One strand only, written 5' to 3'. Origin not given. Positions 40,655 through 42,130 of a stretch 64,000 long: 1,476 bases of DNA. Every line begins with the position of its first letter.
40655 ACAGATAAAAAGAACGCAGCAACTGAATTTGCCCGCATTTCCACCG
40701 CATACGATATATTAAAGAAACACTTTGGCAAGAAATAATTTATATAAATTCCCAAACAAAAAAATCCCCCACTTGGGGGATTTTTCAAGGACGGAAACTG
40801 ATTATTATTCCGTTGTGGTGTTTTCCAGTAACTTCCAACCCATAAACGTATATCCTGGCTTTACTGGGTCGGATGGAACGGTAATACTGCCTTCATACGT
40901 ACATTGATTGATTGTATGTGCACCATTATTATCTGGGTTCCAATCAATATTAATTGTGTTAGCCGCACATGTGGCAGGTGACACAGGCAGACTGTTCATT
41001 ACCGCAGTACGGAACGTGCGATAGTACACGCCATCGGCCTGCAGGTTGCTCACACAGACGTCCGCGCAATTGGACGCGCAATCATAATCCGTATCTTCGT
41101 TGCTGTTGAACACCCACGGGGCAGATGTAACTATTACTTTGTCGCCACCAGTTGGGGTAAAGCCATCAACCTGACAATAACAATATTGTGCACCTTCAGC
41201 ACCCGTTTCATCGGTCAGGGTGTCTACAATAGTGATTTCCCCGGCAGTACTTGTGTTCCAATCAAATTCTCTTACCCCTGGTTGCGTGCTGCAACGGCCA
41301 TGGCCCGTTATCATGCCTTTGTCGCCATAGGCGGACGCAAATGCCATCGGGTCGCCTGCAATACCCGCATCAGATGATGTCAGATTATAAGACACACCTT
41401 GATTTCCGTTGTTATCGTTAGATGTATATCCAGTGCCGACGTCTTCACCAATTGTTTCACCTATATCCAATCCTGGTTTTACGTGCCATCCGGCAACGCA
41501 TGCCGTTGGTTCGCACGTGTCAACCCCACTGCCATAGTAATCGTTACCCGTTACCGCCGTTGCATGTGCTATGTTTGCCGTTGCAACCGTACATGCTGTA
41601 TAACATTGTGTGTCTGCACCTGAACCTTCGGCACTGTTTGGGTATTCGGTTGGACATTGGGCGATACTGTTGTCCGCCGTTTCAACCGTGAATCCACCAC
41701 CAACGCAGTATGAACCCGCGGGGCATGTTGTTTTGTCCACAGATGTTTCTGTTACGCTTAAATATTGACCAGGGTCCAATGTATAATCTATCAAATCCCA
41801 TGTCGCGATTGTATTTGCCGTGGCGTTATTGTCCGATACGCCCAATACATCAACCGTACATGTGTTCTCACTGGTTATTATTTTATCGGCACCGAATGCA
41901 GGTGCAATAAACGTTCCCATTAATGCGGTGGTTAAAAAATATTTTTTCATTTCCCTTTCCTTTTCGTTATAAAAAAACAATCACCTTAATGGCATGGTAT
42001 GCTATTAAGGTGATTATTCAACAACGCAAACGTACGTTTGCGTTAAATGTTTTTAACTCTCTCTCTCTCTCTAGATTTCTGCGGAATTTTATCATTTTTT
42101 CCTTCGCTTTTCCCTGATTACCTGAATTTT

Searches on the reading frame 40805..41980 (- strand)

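Call 43: search_protein_families(library=pfam, proteins=[window:40805-41980:-], max_evalue=0.01)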
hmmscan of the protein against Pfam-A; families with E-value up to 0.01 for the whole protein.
window:40805-41980:- (391 aa): 1 family
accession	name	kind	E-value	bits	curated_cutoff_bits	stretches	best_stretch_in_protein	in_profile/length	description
PF09479.16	Flg_new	-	1.5e-06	28.6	27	1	350-390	6-46/65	Listeria-Bacteroides repeat domain (List_Bact_rpt)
